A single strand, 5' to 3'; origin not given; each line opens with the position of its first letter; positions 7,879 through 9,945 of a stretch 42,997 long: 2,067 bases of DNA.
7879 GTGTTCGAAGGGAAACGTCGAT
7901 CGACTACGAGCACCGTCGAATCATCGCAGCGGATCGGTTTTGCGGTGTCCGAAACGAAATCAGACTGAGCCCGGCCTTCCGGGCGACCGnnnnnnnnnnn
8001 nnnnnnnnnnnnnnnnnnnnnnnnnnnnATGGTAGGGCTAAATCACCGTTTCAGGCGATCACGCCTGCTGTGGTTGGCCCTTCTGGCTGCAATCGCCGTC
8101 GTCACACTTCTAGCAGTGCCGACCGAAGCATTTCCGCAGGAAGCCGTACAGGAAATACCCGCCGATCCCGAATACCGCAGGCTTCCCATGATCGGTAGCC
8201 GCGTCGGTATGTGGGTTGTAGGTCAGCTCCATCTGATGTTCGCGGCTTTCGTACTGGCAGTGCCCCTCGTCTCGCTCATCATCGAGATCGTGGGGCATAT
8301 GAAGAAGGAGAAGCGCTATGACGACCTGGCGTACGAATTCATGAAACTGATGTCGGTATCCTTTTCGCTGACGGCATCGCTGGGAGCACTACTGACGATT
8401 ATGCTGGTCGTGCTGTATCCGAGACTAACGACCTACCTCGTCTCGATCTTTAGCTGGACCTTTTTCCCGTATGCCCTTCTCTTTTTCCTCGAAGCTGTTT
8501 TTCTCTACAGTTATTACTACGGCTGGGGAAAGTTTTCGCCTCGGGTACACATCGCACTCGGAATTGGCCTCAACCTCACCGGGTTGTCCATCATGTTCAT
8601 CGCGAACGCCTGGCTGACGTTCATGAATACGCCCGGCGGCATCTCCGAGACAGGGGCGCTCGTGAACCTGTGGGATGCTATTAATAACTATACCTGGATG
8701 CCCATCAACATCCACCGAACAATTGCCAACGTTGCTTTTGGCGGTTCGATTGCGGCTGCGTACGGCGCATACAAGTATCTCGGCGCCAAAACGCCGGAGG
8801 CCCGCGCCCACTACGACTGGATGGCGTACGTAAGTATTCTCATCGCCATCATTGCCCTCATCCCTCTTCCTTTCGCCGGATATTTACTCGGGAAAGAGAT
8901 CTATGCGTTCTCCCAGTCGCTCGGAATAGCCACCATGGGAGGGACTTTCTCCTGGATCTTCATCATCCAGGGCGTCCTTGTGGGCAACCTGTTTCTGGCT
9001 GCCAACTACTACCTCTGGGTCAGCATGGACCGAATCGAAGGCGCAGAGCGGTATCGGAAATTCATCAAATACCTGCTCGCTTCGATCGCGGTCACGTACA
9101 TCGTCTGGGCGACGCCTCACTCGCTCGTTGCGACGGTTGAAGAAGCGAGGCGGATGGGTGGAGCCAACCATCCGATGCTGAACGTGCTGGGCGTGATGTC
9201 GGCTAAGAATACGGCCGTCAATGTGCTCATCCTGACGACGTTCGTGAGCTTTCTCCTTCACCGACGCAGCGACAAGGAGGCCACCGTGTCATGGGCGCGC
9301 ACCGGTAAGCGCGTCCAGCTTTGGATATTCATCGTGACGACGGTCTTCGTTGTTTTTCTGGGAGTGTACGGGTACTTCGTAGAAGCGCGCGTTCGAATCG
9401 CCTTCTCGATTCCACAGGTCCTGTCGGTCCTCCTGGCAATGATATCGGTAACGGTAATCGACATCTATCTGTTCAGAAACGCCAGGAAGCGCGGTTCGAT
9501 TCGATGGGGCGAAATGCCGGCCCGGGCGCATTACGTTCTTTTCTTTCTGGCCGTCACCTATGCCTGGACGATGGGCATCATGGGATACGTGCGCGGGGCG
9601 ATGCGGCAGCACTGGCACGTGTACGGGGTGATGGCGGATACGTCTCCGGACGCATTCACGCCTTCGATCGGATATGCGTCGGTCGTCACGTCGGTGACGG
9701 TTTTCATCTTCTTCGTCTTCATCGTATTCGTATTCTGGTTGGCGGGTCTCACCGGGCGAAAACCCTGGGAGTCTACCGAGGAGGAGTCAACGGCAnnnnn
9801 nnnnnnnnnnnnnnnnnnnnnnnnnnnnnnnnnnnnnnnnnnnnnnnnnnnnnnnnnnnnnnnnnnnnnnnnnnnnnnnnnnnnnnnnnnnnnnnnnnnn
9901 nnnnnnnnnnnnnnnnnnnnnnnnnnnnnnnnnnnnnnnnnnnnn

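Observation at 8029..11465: CydA homologue without a Q-loop or CydB, hard-wired to c-type cytochromes by overlapping start/stop codons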

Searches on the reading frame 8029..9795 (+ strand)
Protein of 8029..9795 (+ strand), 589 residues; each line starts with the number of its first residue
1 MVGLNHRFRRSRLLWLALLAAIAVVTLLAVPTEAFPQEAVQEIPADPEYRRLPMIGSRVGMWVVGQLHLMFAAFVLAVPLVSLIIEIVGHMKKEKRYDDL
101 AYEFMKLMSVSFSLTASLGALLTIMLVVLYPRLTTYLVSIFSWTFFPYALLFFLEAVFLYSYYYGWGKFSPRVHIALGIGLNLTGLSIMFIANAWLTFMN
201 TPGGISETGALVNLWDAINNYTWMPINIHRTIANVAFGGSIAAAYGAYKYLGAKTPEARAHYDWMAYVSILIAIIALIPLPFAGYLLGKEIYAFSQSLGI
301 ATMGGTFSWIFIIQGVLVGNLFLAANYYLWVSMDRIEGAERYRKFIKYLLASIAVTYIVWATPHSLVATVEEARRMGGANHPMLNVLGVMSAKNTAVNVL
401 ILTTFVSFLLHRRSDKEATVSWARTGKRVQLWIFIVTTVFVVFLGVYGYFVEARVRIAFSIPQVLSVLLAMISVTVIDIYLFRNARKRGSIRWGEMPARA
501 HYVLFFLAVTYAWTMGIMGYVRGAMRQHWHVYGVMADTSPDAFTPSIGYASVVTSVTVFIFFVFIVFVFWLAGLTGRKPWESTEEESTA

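Call 8: search_protein_families(library=pfam, proteins=[window:8029-9795:+], max_evalue=0.01)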
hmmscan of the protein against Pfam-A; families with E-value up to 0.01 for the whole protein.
window:8029-9795:+ (589 aa): 1 family
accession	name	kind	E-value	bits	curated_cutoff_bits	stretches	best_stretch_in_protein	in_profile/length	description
PF01654.22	Cyt_bd_oxida_I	-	1.5e-24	86.8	26.2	1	57-303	2-248/418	Cytochrome bd terminal oxidase subunit I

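Call 10: search_solved_structures(query=window:8029-9795:+, max_evalue=0.01, show_alignments=2)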
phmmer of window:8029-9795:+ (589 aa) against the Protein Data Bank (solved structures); distinct sequences matched with E-value up to 0.01: 2.
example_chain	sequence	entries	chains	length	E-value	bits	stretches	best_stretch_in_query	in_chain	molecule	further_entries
9r2g_A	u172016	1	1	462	9.5e-16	61.2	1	67-293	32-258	Cytochrome bd menaquinol oxidase subunit I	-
5doq_A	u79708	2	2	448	6.1e-11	45.3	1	53-238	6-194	Bd-type quinol oxidase subunit I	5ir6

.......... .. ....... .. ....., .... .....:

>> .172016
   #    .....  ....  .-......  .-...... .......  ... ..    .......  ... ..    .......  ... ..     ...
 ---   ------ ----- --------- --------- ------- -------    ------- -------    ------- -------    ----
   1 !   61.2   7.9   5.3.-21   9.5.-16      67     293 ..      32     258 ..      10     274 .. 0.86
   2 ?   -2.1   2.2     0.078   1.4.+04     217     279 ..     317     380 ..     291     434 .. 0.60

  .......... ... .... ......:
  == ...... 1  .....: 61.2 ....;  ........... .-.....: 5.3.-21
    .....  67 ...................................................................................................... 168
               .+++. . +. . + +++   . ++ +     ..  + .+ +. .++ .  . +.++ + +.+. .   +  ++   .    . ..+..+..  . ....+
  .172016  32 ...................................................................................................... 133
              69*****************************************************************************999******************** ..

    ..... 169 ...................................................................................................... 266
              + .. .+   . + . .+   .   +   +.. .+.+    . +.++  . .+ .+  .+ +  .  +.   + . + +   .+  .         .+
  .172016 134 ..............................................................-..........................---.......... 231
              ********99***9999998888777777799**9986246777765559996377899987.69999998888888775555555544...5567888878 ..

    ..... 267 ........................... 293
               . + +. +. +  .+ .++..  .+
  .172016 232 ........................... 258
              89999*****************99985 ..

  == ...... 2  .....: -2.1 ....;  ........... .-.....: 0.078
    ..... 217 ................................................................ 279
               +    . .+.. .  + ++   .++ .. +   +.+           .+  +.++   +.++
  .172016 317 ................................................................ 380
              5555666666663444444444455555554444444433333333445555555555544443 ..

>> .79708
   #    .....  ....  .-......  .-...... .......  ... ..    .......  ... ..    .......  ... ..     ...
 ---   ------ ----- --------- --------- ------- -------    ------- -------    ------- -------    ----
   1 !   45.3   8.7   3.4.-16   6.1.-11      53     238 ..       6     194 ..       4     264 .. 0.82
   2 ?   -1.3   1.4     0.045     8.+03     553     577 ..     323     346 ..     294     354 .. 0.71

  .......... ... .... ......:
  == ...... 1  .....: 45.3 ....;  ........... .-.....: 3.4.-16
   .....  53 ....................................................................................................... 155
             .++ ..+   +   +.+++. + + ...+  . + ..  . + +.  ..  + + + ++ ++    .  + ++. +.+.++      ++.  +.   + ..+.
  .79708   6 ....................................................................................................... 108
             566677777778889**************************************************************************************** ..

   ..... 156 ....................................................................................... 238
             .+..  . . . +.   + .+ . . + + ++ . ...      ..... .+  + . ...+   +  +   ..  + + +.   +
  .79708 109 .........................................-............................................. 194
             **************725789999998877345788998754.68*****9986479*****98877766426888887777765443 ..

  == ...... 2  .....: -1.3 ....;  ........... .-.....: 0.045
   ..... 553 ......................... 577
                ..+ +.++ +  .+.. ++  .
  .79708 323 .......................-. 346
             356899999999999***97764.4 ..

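Call 12: find_homologous_proteins(query=window:8029-9795:+, max_evalue=0.00001)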
Query window:8029-9795:+ (589 aa): 6927 proteins with E <= 0.00001 among 8000 candidates; the best 120 are listed.
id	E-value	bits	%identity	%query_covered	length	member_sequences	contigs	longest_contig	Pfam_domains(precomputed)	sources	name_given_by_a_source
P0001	0.0e+0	1213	92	100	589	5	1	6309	PF01654.23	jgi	-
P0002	0.0e+0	1015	79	97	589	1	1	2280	PF01654.23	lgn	-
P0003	0.0e+0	1013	78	98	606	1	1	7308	PF01654.23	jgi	-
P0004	8.4e-297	1004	76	100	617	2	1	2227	PF01654.23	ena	-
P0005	5.0e-291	985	77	93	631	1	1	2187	PF01654.23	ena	-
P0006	6.5e-289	978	73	99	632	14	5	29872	PF01654.23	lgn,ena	-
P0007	3.1e-286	969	74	99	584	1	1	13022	PF01654.23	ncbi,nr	ncbi:MAG: cytochrome ubiquinol oxidase subunit I [Rhodothermia bacterium]|nr:cytochrome ubiquinol ox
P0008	4.7e-285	965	74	99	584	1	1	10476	PF01654.23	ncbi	-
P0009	7.7e-283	958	77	93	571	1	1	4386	PF01654.23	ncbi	-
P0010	9.5e-283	958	77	93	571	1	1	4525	PF01654.23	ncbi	-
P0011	1.3e-282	957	74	98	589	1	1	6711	PF01654.23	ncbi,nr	ncbi:MAG: hypothetical protein HKN17_04825 [Rhodothermales bacterium]|nr:hypothetical protein [Rhodo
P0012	4.8e-282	955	76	93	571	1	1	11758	PF01654.23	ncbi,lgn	-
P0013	8.5e-282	955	76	93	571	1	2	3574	PF01654.23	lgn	-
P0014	8.2e-281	951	72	100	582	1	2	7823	PF01654.23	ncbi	-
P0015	4.9e-280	949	76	93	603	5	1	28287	PF01654.23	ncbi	-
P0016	2.7e-279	946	72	98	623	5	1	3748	PF01654.23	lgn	-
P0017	5.5e-279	945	73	96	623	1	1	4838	PF01654.23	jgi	jgi:cytochrome d ubiquinol oxidase subunit I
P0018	8.8e-278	941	74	98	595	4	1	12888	PF01654.23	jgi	jgi:cytochrome bd-type quinol oxidase subunit 1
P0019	9.8e-278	941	75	93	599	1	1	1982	PF01654.23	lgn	-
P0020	3.2e-277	939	72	97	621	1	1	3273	PF01654.23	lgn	-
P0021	5.8e-276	935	72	95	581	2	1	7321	PF01654.23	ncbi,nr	ncbi:MAG: hypothetical protein GWN59_04955 [Calditrichae bacterium]|nr:hypothetical protein [Calditr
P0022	8.0e-276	935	73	94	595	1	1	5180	PF01654.23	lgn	-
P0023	1.1e-274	931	69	100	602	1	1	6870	PF01654.23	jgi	jgi:cytochrome bd-type quinol oxidase subunit 1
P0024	1.2e-274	931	69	100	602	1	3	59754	PF01654.23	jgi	jgi:cytochrome bd-type quinol oxidase subunit 1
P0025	2.2e-274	930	72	94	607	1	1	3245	PF01654.23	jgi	jgi:cytochrome bd-type quinol oxidase subunit 1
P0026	5.4e-274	929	73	95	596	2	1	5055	PF01654.23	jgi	jgi:cytochrome bd-type quinol oxidase subunit 1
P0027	5.7e-274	929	71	98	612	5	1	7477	PF01654.23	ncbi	-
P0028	2.5e-273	927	70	98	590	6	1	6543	PF01654.23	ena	-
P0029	3.5e-273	926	72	96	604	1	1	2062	PF01654.23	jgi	-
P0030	3.7e-273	926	73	93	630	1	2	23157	PF01654.23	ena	-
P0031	9.9e-273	925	73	93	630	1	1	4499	PF01654.23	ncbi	-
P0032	3.4e-272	923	72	94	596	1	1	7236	PF01654.23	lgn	-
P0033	1.1e-271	921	70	95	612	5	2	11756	PF01654.23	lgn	-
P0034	1.3e-271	921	70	95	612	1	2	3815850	PF01654.23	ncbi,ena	-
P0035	1.4e-271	921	70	98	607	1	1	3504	PF01654.23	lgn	-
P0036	1.9e-271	920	71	95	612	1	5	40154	PF01654.23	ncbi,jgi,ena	-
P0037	2.0e-271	920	71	95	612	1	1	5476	PF01654.23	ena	-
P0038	2.1e-271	920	70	95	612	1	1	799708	PF01654.23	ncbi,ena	-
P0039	2.1e-271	920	71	95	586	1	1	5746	PF01654.23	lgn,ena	-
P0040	2.3e-271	920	72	93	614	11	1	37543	PF01654.23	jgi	jgi:cytochrome d ubiquinol oxidase subunit I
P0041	4.7e-271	919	72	95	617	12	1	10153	PF01654.23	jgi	-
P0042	4.8e-271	919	73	93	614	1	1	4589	PF01654.23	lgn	-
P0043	8.4e-271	918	72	94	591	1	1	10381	PF01654.23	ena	-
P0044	9.5e-271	918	73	92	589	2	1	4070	PF01654.23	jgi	jgi:cytochrome d ubiquinol oxidase subunit I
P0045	9.5e-271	918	73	93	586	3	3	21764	PF01654.23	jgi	jgi:cytochrome bd-type quinol oxidase subunit 1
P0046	1.6e-270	917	73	92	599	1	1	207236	PF01654.23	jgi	jgi:cytochrome bd-type quinol oxidase subunit 1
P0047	1.7e-270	917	67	99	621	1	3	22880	PF01654.23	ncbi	-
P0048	2.3e-270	917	72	92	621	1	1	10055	PF01654.23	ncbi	-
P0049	1.2e-269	914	73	93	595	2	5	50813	PF01654.23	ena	-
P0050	2.5e-269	913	73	93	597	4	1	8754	PF01654.23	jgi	jgi:cytochrome bd-type quinol oxidase subunit 1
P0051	6.3e-269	912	70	97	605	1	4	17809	PF01654.23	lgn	-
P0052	7.7e-269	912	71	96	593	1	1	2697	PF01654.23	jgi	jgi:cytochrome bd ubiquinol oxidase subunit I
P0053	1.2e-268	911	72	95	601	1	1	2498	PF01654.23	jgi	jgi:cytochrome bd ubiquinol oxidase subunit I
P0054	1.2e-268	911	70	97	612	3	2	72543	PF01654.23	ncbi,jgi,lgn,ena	-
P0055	1.9e-268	910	71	93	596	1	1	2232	PF01654.23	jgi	jgi:cytochrome bd ubiquinol oxidase subunit I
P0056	2.0e-268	910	70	96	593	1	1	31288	PF01654.23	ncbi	-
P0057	3.5e-268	910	74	92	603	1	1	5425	PF01654.23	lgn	-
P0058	5.3e-268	909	71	92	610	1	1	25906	PF01654.23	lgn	-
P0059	8.9e-268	908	68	99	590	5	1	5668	PF01654.23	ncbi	ncbi:MAG: cytochrome ubiquinol oxidase subunit I [Rhodothermales bacterium]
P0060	1.0e-267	908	71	94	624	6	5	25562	PF01654.23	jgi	jgi:cytochrome bd-type quinol oxidase subunit 1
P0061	2.0e-267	907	69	99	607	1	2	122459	PF01654.23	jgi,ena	-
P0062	2.2e-267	907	72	92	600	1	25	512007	PF01654.23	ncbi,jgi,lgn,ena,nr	ncbi:MAG: hypothetical protein CME04_21375 [Gemmatimonadaceae bacterium]|nr:hypothetical protein [Ge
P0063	2.6e-267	907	72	93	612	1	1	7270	PF01654.23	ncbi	-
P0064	2.8e-267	907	72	92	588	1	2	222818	PF01654.23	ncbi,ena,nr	ncbi:MAG TPA: cytochrome ubiquinol oxidase subunit I [Candidatus Latescibacteria bacterium]|nr:cytoc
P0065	2.8e-267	907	72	92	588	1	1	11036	PF01654.23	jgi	jgi:cytochrome bd-type quinol oxidase subunit 1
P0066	3.6e-267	906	71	95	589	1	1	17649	PF01654.23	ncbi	ncbi:MAG: cytochrome ubiquinol oxidase subunit I [Rhodothermales bacterium]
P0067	6.0e-267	906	72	94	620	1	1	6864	PF01654.23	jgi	-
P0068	7.5e-267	905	72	93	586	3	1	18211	PF01654.23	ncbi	-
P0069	7.8e-267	905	70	95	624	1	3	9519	PF01654.23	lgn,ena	-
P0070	1.2e-266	905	70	92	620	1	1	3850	PF01654.23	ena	-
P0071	1.2e-266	905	69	96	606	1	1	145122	PF01654.23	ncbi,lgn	-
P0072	1.2e-266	904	69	95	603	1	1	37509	PF01654.23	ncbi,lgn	-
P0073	5.1e-266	902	69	99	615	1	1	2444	PF01654.23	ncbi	-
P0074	1.3e-265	901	69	98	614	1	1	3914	PF01654.23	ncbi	ncbi:MAG: cytochrome ubiquinol oxidase subunit I [Rhodothermales bacterium]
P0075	3.1e-265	900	68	95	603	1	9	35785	PF01654.23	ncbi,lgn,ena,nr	ncbi:cytochrome ubiquinol oxidase subunit I [candidate division KSB1 bacterium]|nr:cytochrome ubiqui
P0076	4.9e-265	899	71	94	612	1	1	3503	PF01654.23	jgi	-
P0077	6.0e-265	899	72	93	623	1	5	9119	PF01654.23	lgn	-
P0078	7.8e-265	899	68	99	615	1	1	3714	PF01654.23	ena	-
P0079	9.1e-265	898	71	93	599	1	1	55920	PF01654.23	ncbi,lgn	-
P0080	1.7e-264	897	69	97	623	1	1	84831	PF01654.23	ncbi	-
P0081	1.8e-264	897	73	92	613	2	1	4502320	PF01654.23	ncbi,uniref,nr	ncbi:cytochrome ubiquinol oxidase subunit I [Rhodocaloribacter litoris]|uniref:cytochrome ubiquinol 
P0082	1.9e-264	897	68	99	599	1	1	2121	PF01654.23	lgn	-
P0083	2.2e-264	897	68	95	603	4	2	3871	PF01654.23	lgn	-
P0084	3.4e-264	896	69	95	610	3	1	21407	PF01654.23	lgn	-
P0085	3.5e-264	896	68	95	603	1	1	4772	PF01654.23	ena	-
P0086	4.7e-264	896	69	97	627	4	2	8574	PF01654.23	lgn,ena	-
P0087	6.4e-264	896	69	97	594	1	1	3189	PF01654.23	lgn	-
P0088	6.8e-264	895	69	94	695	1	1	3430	PF03626.20,PF01654.23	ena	-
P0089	8.0e-264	895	68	95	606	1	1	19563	PF01654.23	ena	-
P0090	1.5e-263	894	68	99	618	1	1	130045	PF01654.23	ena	-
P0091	1.7e-263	894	71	93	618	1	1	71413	PF01654.23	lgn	-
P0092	1.7e-263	894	70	97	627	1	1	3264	PF01654.23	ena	-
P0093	2.2e-263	894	69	97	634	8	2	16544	PF01654.23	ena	-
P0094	2.4e-263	894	71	94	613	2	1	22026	PF01654.23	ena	-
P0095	5.9e-263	892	68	96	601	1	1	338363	PF01654.23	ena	-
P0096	6.6e-263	892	71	94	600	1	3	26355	PF01654.23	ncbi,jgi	ncbi:MAG: cytochrome d ubiquinol oxidase subunit I [Rhodothermales bacterium]|jgi:cytochrome d ubiqu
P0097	7.7e-263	892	75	90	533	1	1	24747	PF01654.23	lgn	-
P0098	4.1e-262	890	69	98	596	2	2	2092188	PF01654.23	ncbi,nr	ncbi:MAG: cytochrome ubiquinol oxidase subunit I [Rhodothermales bacterium]|nr:cytochrome ubiquinol 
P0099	5.3e-262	889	71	93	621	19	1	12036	PF01654.23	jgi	-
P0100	5.7e-262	889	71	94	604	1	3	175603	PF01654.23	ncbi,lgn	-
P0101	5.7e-262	889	71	92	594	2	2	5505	PF01654.23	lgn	-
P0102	7.3e-262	889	71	93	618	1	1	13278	PF01654.23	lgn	-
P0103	7.6e-262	889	70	94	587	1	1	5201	PF01654.23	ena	-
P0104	1.4e-261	888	70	93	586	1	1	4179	PF01654.23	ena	-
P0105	2.8e-261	887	70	93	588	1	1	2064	PF01654.23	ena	-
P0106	3.6e-261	886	69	98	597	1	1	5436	PF01654.23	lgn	-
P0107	3.8e-261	886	68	100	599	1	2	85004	PF01654.23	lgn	-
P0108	4.1e-261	886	70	93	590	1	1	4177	PF01654.23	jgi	-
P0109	5.3e-261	886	69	98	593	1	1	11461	PF01654.23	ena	-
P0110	9.4e-261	885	68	100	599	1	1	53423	PF01654.23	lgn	-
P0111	1.6e-260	884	68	100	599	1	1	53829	PF01654.23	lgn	-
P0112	2.1e-260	884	69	95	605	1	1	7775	PF01654.23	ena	-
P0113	2.3e-260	884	69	97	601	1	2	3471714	PF01654.23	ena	-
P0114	2.3e-260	884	69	94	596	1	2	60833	PF01654.23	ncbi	ncbi:MAG: cytochrome ubiquinol oxidase subunit I [Candidatus Krumholzibacteria bacterium]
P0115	5.1e-260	883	66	98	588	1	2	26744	PF01654.23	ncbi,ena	-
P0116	5.2e-260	883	69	96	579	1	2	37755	PF01654.23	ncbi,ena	-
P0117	7.5e-260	882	71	91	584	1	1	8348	PF01654.23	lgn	-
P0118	9.0e-260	882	70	91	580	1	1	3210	PF01654.23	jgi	jgi:cytochrome bd ubiquinol oxidase subunit I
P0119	9.2e-260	882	69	93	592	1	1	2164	PF01654.23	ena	-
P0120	1.0e-259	882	70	94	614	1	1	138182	PF01654.23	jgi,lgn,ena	-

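Call 14: find_encoding_contigs(protein=P0081, flank=10000, max_places=2)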
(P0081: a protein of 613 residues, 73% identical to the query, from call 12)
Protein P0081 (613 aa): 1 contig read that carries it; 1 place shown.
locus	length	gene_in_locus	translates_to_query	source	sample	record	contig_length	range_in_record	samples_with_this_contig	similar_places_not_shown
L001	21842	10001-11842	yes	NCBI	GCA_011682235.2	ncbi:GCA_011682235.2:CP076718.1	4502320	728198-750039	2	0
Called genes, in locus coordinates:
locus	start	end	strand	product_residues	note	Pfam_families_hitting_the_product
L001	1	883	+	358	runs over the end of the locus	PF00586:AIRS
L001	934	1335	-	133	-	-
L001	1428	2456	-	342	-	-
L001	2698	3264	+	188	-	PF04542:Sigma70_r2, PF08281:Sigma70_r4_2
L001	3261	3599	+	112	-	-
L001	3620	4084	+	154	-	-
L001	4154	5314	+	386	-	PF04055:Radical_SAM, PF06969:HemN_C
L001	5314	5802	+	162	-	PF02643:DUF192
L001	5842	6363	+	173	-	PF02643:DUF192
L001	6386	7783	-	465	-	PF00202:Aminotran_3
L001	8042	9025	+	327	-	PF16881:LIAS_N, PF04055:Radical_SAM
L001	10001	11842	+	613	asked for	PF01654:Cyt_bd_oxida_I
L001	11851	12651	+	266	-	PF13442:Cytochrome_CBB3 (faint), PF00034:Cytochrom_C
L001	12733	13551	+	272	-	PF00034:Cytochrom_C, PF13442:Cytochrome_CBB3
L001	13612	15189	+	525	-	PF00034:Cytochrom_C, PF13442:Cytochrome_CBB3, PF00034:Cytochrom_C, PF09459:EB_dh (weak)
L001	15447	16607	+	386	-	PF12323:HTH_OrfB_IS605, PF01385:OrfB_IS605, PF07282:Cas12f1-like_TNB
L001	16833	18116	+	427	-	PF04055:Radical_SAM, PF13186:SPASM, PF08369:PCP_red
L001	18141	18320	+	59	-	PF00037:Fer4, PF12837:Fer4_6 (faint), PF13237:Fer4_10 (faint), PF14697:Fer4_21 (weak), PF12838:Fer4_7 (weak), PF13187:Fer4_9 (weak)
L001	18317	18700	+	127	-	-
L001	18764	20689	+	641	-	PF00582:Usp, PF08369:PCP_red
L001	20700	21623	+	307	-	PF01656:CbiA, PF10609:ParA, PF13614:AAA_31 (weak)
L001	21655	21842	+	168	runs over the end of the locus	PF08369:PCP_red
